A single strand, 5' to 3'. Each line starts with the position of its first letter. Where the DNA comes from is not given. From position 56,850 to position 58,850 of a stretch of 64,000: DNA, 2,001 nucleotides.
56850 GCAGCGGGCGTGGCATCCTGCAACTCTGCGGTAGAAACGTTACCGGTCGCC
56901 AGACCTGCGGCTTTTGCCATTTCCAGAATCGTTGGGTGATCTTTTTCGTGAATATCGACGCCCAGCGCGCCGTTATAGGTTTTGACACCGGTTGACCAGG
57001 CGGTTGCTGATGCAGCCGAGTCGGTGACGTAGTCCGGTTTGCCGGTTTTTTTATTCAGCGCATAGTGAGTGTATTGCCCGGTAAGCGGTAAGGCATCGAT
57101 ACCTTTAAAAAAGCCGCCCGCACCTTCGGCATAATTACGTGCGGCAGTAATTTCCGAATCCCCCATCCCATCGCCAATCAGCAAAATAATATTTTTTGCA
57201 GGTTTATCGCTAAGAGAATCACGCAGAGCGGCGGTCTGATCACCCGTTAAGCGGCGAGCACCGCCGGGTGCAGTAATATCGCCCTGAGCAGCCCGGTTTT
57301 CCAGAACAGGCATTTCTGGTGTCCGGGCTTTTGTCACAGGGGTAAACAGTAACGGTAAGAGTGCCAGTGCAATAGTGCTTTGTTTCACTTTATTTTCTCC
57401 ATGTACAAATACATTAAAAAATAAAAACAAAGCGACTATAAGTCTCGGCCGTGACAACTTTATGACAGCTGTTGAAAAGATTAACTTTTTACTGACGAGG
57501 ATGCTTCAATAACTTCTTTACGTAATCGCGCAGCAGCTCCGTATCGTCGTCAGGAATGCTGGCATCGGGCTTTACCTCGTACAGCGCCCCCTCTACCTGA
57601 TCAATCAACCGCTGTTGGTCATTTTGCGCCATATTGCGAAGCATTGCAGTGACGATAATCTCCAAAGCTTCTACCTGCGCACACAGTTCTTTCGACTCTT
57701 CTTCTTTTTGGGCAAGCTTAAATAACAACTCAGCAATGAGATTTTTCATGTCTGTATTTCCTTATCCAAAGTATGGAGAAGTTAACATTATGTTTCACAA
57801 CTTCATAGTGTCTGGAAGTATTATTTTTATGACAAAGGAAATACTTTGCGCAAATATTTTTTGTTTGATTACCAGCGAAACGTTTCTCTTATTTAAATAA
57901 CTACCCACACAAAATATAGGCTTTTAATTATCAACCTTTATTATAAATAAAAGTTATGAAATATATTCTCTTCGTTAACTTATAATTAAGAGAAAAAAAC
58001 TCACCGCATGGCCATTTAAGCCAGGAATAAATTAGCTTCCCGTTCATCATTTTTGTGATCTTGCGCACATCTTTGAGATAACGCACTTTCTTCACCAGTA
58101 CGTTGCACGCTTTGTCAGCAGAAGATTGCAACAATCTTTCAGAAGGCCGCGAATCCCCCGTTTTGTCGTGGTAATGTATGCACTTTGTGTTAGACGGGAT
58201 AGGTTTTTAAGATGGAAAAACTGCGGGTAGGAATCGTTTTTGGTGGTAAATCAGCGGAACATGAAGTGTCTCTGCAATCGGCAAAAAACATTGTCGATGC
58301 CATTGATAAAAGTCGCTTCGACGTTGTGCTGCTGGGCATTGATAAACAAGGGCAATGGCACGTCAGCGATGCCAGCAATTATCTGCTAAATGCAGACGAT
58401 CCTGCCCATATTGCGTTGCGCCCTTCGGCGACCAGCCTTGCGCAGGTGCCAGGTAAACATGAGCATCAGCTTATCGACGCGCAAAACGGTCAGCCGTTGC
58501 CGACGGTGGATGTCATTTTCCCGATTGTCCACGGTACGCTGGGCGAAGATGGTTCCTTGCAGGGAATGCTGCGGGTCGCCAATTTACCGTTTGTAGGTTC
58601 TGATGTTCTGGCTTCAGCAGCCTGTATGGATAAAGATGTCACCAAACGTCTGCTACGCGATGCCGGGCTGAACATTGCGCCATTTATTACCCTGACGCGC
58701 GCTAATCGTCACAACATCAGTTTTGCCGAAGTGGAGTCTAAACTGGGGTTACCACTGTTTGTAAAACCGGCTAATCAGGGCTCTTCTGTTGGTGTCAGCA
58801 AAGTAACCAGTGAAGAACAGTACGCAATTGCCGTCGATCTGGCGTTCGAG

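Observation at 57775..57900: Possible SD-led 36-codon hydrophobic ORF between iraP and ddlA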

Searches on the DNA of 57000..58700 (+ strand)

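Call 3: search_dna_similar(query=window:57450-58250:+, collection=ecoli_genomes, mode=near, max_rows=30, rows=spread)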
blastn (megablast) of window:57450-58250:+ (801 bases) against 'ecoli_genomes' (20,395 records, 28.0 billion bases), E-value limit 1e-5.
Records with a match: 5425; places in all: 5437; records where one place covers at least 80% of the query: 5414.
Genomes with a match: 5423 of 5426; with a place that covers at least 80% of the query: 5412. Places per genome that has any: lowest 1, median 1, highest 2. On chromosomes: 5434 places; on plasmids: 3.
Best place of each record, by identity: >=99% 3586; 95-99% 1838; 90-95% 1.
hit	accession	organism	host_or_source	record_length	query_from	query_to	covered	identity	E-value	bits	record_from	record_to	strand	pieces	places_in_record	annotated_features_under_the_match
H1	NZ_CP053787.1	Escherichia coli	Wild boar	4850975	1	801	100%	100.0%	0e+0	1497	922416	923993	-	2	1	IS1-like element IS1B family transposase | iraP: anti-adapter protein IraP | hypothetical protein | ddlA: D-alanine--D-alanine ligase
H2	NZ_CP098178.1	Escherichia coli strain Z0117EC0148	Canis lupus familiaris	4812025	1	801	100%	100.0%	0e+0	1480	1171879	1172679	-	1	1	iraP: anti-adapter protein IraP | hypothetical protein | ddlA: D-alanine--D-alanine ligase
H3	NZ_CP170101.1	Escherichia coli BL21 strain BL21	missing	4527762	1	801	100%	100.0%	0e+0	1480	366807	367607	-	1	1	iraP: anti-adapter protein IraP | hypothetical protein | ddlA: D-alanine--D-alanine ligase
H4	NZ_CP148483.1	Escherichia coli strain Z1323CEC0004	Chicken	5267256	1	801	100%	100.0%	0e+0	1480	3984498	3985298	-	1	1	iraP: anti-adapter protein IraP | hypothetical protein | ddlA: D-alanine--D-alanine ligase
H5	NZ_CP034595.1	Escherichia coli strain WCHEC035053S1G0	missing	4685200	1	801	100%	99.9%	0e+0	1474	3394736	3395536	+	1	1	iraP: anti-adapter protein IraP | hypothetical protein | ddlA: D-alanine--D-alanine ligase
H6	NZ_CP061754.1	Escherichia coli O18ac:H14 strain 873.10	Bos taurus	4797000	1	801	100%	99.9%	0e+0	1474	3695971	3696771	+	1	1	iraP: anti-adapter protein IraP | hypothetical protein | ddlA: D-alanine--D-alanine ligase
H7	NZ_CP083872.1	Escherichia coli strain NDM5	Homo sapiens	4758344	1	801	100%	99.9%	0e+0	1474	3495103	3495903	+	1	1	iraP: anti-adapter protein IraP | hypothetical protein | ddlA: D-alanine--D-alanine ligase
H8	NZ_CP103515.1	Escherichia coli strain 5444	Homo sapiens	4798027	1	801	100%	99.9%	0e+0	1474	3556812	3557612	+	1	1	iraP: anti-adapter protein IraP | hypothetical protein | ddlA: D-alanine--D-alanine ligase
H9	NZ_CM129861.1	Escherichia coli strain SW070919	wastewater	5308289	1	801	100%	99.9%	0e+0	1474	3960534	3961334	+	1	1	iraP: anti-adapter protein IraP | hypothetical protein | ddlA: D-alanine--D-alanine ligase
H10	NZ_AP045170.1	Escherichia coli strain JNEC-KY174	Homo sapiens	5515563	1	801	100%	99.9%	0e+0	1474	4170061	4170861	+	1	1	iraP: anti-adapter protein IraP | hypothetical protein | ddlA: D-alanine--D-alanine ligase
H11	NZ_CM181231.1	Escherichia coli strain C600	Homo sapiens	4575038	1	801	100%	99.9%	0e+0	1474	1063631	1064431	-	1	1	iraP: anti-adapter protein IraP | hypothetical protein | ddlA: D-alanine--D-alanine ligase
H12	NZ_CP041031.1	Escherichia coli strain PT109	Canis lupus familiaris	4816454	1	801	100%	99.8%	0e+0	1469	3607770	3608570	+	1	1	iraP: anti-adapter protein IraP | hypothetical protein | ddlA: D-alanine--D-alanine ligase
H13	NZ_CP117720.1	Escherichia coli strain B1W1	water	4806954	1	801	100%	99.8%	0e+0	1469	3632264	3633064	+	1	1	iraP: anti-adapter protein IraP | hypothetical protein | ddlA: D-alanine--D-alanine ligase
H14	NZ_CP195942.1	Escherichia coli strain C1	Raw wastewater influent sample from the ...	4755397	1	801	100%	99.8%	0e+0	1469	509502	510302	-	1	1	iraP: anti-adapter protein IraP | hypothetical protein | ddlA: D-alanine--D-alanine ligase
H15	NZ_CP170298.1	Escherichia coli strain BKQWHE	Homo sapiens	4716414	1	801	100%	99.8%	0e+0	1469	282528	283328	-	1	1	iraP: anti-adapter protein IraP | hypothetical protein | ddlA: D-alanine--D-alanine ligase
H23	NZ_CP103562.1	Escherichia coli O25b:H4-ST131 strain 751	Homo sapiens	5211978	1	801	100%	98.3%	0e+0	1402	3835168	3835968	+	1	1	iraP: anti-adapter protein IraP | hypothetical protein | ddlA: D-alanine--D-alanine ligase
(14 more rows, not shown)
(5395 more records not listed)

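Call 5: get_annotated_region(hit=H3, flank=500)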
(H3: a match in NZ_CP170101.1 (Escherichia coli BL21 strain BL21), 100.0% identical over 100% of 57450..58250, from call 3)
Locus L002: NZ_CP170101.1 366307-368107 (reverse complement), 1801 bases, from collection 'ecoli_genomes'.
description: Escherichia coli BL21 chromosome, complete genome
organism: Escherichia coli BL21 strain BL21 (NCBI taxid 511693)
replicon: chromosome; assembly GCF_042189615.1
host: missing; source: -; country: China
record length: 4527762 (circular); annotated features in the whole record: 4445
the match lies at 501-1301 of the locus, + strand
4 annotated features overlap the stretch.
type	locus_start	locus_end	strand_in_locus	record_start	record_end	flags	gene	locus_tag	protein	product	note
CDS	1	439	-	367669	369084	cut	phoA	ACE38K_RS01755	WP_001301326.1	alkaline phosphatase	-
CDS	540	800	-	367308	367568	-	iraP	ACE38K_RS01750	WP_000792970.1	anti-adapter protein IraP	-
CDS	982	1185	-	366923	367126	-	-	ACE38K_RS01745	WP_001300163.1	hypothetical protein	-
CDS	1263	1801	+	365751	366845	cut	ddlA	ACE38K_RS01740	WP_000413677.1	D-alanine--D-alanine ligase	-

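Call 6: get_annotated_region(hit=H23, flank=500)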
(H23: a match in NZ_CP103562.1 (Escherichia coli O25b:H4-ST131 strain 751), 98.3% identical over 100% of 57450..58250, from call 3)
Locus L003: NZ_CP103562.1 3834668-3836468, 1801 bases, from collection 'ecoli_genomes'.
description: Escherichia coli O25b:H4-ST131 strain 751 chromosome, complete genome
organism: Escherichia coli O25b:H4-ST131 strain 751 (NCBI taxid 941322)
replicon: chromosome; assembly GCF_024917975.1
host: Homo sapiens; source: blood; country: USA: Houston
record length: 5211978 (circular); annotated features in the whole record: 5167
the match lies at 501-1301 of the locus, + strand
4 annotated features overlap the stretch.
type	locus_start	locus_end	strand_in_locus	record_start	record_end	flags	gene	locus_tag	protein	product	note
CDS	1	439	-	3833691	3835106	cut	phoA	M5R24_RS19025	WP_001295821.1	alkaline phosphatase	-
CDS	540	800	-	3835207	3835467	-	iraP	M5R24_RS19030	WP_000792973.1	anti-adapter protein IraP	-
CDS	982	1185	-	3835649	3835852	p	-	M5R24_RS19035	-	hypothetical protein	internal stop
CDS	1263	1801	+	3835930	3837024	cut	ddlA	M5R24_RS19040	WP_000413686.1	D-alanine--D-alanine ligase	-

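Call 8: search_rna_families(source=window, start=57000, end=58700, threshold=evalue, max_evalue=1)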
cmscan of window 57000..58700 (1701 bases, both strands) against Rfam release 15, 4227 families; matches with E-value up to 1: 0.
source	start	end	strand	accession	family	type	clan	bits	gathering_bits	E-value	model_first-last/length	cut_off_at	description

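Call 22: search_dna_similar(query=window:57750-57930:+, collection=ecoli_genomes, mode=near, max_rows=60, rows=spread)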
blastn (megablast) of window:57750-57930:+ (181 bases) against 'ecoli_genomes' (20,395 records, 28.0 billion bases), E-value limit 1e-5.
Records with a match: 5422; places in all: 5424; records where one place covers at least 80% of the query: 5418.
Genomes with a match: 5420 of 5426; with a place that covers at least 80% of the query: 5416. Places per genome that has any: lowest 1, median 1, highest 2. On chromosomes: 5421 places; on plasmids: 3.
Best place of each record, by identity: >=99% 2861; 95-99% 2537; 90-95% 24.
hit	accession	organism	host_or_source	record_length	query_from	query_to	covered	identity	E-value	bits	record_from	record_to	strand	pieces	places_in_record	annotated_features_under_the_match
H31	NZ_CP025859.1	Escherichia coli strain 504239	Homo sapiens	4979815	1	181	100%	100.0%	5e-89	335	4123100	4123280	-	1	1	none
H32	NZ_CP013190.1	Escherichia coli strain FORC_031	Homo sapiens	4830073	1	181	100%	100.0%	5e-89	335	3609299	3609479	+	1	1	none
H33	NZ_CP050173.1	Escherichia coli strain STB20-1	pig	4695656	1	181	100%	100.0%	5e-89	335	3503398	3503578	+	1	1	none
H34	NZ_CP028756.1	Escherichia coli strain A19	Vampire bat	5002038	1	181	100%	100.0%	5e-89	335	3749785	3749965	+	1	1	none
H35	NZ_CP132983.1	Escherichia coli strain ARS-C301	Beef Cattle Feces - Rectal Grab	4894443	1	181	100%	100.0%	5e-89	335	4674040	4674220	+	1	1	none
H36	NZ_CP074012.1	Escherichia coli strain PI24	Pig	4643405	1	181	100%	100.0%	5e-89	335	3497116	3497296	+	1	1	none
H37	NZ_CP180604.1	Escherichia coli strain PS2Canimalfeces3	Cat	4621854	1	181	100%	100.0%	5e-89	335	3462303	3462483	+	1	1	none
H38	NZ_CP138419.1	Escherichia coli strain 30EVA2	Homo sapiens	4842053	1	181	100%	100.0%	5e-89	335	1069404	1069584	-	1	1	none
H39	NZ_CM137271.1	Escherichia coli strain ZH49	pig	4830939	1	181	100%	100.0%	5e-89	335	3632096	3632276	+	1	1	none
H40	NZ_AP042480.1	Escherichia coli strain OkiPb01676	bovine feces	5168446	1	181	100%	100.0%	5e-89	335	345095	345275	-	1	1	none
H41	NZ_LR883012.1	Escherichia coli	-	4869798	1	181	100%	100.0%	5e-89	335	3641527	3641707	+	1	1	none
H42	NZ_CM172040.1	Escherichia coli strain CUVET23-CCU12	dog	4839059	1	181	100%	100.0%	5e-89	335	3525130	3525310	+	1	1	none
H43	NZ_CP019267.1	Escherichia coli strain 13C1079T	chicken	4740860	1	181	100%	99.4%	2e-87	329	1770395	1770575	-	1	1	none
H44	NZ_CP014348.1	Escherichia coli str. K-12 substr. MG1655 strain JW5437-1 ...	laboratory strain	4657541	1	181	100%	99.4%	2e-87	329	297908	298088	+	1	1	none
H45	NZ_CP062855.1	Escherichia coli O20:H12 strain Res13-Lact-PEB17-18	Sus scrofa domesticus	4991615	1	181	100%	99.4%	2e-87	329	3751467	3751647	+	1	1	none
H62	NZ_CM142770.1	Escherichia coli strain GPEC206-621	chicken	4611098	1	181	100%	99.4%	8e-87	327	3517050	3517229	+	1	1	none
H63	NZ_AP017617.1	Escherichia coli strain MRY15-117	Bos taurus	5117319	1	181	100%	98.9%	1e-85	324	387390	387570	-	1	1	none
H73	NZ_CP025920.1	Escherichia coli strain 103605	Homo sapiens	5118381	1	181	100%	98.9%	4e-85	322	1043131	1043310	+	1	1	none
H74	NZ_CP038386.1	Escherichia coli O55:H7 strain DEC5D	Homo sapiens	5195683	1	181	100%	98.3%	5e-84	318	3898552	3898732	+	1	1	none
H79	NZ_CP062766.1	Escherichia coli O157:H7 strain Z866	Bovine Faeces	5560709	1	181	100%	97.8%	2e-82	313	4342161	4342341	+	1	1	none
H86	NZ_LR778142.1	Escherichia coli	soil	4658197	1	181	100%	97.8%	2e-82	313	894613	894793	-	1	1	none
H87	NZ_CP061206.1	Escherichia coli strain DA61218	Homo sapiens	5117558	1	181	100%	97.3%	1e-80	307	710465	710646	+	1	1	none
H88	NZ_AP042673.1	Escherichia coli strain OkiPb01711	bovine feces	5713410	1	181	100%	97.2%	1e-80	307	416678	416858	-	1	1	none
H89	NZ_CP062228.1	Escherichia coli strain UTI89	Homo sapiens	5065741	4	181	98%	97.2%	5e-79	302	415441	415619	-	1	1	none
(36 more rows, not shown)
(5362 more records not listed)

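Call 23: get_annotated_region(hit=H62, flank=60)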
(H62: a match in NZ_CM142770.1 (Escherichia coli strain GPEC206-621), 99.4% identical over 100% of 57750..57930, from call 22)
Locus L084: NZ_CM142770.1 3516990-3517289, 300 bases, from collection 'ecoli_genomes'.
description: Escherichia coli strain GPEC206-621 chromosome, whole genome shotgun sequence
organism: Escherichia coli strain GPEC206-621 (NCBI taxid 562)
replicon: chromosome; assembly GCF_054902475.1
host: -; source: chicken; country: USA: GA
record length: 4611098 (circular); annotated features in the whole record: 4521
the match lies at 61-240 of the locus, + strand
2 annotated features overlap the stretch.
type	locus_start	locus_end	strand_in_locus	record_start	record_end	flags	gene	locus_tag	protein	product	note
CDS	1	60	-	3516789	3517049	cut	iraP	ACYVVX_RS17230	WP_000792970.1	anti-adapter protein IraP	-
CDS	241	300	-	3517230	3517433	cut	-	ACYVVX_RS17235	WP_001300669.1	hypothetical protein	-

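Call 24: get_annotated_region(hit=H73, flank=60)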
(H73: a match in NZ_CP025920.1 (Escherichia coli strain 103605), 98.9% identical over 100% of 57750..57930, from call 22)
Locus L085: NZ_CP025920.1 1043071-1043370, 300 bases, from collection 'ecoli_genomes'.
description: Escherichia coli strain 103605 chromosome, complete genome
organism: Escherichia coli strain 103605 (NCBI taxid 562)
replicon: chromosome; assembly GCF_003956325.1
host: Homo sapiens; source: stool; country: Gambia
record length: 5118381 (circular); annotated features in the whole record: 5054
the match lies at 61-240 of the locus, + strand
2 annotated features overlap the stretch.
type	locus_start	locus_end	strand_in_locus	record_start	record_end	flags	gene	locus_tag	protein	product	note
CDS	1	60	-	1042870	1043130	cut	iraP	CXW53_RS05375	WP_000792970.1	anti-adapter protein IraP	-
CDS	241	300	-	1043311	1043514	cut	-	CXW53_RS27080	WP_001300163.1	hypothetical protein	-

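Call 25: get_annotated_region(hit=H87, flank=60)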
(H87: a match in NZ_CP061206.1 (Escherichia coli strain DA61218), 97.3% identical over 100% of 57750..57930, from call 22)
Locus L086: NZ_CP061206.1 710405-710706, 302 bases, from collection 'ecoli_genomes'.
description: Escherichia coli strain DA61218 chromosome, complete genome
organism: Escherichia coli strain DA61218 (NCBI taxid 562)
replicon: chromosome; assembly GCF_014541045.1
host: Homo sapiens; source: -; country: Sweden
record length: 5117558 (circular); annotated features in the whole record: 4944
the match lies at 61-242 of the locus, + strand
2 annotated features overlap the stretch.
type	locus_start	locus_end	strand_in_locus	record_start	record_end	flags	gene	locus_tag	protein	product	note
CDS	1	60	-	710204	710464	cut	iraP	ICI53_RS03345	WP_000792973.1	anti-adapter protein IraP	-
CDS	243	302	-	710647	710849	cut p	-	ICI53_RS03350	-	hypothetical protein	frameshifted; internal stop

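Call 26: get_annotated_region(hit=H89, flank=60)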
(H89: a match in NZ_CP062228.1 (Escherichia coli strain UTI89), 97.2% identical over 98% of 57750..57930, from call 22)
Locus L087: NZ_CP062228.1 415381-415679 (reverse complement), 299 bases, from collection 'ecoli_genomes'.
description: Escherichia coli strain UTI89 chromosome, complete genome
organism: Escherichia coli strain UTI89 (NCBI taxid 562)
replicon: chromosome; assembly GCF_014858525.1
host: Homo sapiens; source: urine pellicle; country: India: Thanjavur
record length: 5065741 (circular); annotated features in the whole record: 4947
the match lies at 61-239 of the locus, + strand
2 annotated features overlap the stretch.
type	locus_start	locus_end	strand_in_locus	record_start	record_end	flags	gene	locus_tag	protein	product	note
CDS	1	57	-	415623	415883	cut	iraP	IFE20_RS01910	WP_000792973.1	anti-adapter protein IraP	-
CDS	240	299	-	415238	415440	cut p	-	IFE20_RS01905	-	hypothetical protein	frameshifted; internal stop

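Call 27: get_annotated_region(hit=H79, flank=60)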
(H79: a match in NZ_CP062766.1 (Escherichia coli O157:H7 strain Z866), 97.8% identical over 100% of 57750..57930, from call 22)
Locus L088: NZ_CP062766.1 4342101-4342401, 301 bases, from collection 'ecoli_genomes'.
description: Escherichia coli O157:H7 strain Z866 chromosome, complete genome
organism: Escherichia coli O157:H7 strain Z866 (NCBI taxid 83334)
replicon: chromosome; assembly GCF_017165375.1
host: -; source: Bovine Faeces; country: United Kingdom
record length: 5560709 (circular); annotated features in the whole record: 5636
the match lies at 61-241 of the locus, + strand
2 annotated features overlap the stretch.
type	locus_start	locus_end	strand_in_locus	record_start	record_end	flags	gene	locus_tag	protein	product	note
CDS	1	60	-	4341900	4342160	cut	iraP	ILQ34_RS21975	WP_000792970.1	anti-adapter protein IraP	-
CDS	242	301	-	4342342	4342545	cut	-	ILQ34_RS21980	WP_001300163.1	hypothetical protein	-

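Call 28: get_annotated_region(hit=H88, flank=60)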
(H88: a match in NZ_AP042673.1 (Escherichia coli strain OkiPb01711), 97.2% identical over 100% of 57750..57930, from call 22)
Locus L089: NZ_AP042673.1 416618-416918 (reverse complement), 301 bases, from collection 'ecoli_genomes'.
description: Escherichia coli strain OkiPb01711 chromosome, complete genome
organism: Escherichia coli strain OkiPb01711 (NCBI taxid 562)
replicon: chromosome; assembly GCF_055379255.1
host: -; source: bovine feces; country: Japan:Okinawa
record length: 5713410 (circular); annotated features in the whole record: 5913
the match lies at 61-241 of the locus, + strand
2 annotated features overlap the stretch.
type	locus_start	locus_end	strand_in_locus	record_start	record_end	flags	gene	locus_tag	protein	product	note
CDS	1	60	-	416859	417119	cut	iraP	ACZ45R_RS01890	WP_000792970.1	anti-adapter protein IraP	-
CDS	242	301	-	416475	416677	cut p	-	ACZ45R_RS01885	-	hypothetical protein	frameshifted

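Call 29: get_annotated_region(hit=H43, flank=60)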
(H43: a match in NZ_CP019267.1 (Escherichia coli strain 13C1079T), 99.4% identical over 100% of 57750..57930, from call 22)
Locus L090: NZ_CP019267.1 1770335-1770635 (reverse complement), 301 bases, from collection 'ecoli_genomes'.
description: Escherichia coli strain 13C1079T chromosome, complete genome
organism: Escherichia coli strain 13C1079T (NCBI taxid 562)
replicon: chromosome; assembly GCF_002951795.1
host: chicken; source: stool; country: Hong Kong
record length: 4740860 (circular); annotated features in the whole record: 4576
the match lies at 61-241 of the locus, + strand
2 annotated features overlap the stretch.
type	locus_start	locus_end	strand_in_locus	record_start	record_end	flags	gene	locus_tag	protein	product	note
CDS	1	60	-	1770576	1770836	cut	iraP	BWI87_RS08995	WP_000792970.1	anti-adapter protein IraP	-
CDS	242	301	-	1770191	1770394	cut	-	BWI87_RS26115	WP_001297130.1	hypothetical protein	-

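Call 30: get_annotated_region(hit=H63, flank=60)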
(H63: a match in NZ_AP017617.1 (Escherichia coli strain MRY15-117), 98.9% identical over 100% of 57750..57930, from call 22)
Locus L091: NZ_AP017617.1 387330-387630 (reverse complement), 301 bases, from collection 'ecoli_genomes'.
description: Escherichia coli strain MRY15-117 chromosome, complete genome
organism: Escherichia coli strain MRY15-117 (NCBI taxid 562)
replicon: chromosome; assembly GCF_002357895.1
host: Bos taurus; source: -; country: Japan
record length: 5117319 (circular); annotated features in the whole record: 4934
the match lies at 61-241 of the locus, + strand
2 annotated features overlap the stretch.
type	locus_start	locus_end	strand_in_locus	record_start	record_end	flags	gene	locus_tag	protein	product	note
CDS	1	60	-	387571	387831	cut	iraP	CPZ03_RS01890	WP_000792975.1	anti-adapter protein IraP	-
CDS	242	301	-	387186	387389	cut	-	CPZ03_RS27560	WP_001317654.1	hypothetical protein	-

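Call 31: get_annotated_region(hit=H86, flank=60)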
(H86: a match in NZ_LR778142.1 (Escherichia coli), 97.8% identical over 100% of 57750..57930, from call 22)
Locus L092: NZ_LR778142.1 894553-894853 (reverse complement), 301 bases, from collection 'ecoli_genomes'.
description: Escherichia coli isolate SC434 chromosome 1
organism: Escherichia coli (NCBI taxid 562)
replicon: chromosome; assembly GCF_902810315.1
host: -; source: soil; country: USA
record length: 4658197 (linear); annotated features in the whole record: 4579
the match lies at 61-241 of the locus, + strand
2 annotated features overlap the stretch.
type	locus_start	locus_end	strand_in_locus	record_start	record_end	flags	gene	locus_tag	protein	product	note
CDS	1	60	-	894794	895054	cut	iraP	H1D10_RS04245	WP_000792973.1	anti-adapter protein IraP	-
CDS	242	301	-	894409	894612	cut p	-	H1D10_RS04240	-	hypothetical protein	internal stop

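Call 32: get_annotated_region(hit=H74, flank=60)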
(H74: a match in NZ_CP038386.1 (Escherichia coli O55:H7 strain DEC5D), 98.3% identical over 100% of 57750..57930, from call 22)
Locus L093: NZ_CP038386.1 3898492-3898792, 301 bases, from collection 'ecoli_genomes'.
description: Escherichia coli O55:H7 strain DEC5D chromosome, complete genome
organism: Escherichia coli O55:H7 strain DEC5D (NCBI taxid 244320)
replicon: chromosome; assembly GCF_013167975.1
host: Homo sapiens; source: missing; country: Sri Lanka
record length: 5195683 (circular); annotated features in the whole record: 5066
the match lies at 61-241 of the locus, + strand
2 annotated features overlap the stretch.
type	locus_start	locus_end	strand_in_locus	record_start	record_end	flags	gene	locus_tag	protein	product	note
CDS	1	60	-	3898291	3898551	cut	iraP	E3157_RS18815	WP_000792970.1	anti-adapter protein IraP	-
CDS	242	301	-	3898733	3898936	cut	-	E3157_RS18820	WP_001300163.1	hypothetical protein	-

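Call 34: search_dna_similar(query=window:57843-57876:+, collection=ecoli_genomes, mode=near, max_evalue=10, max_rows=3)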
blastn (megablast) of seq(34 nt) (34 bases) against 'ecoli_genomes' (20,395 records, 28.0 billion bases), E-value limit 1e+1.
Records with a match: 5058; places in all: 5058; records where one place covers at least 80% of the query: 5058.
Genomes with a match: 5056 of 5426; with a place that covers at least 80% of the query: 5056. Places per genome that has any: lowest 1, median 1, highest 2. On chromosomes: 5055 places; on plasmids: 3.
Best place of each record, by identity: >=99% 5050; 95-99% 8.
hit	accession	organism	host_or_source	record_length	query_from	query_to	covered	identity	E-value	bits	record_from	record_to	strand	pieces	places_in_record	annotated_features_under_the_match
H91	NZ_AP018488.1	Escherichia coli O157:H7 strain PV15-279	Homo sapiens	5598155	1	34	100%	100.0%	1e-8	64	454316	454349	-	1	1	none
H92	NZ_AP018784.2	Escherichia coli strain SK1144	-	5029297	1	34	100%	100.0%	1e-8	64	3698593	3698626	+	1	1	none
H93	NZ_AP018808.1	Escherichia coli strain E2865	Bos taurus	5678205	1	34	100%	100.0%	1e-8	64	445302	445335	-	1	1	none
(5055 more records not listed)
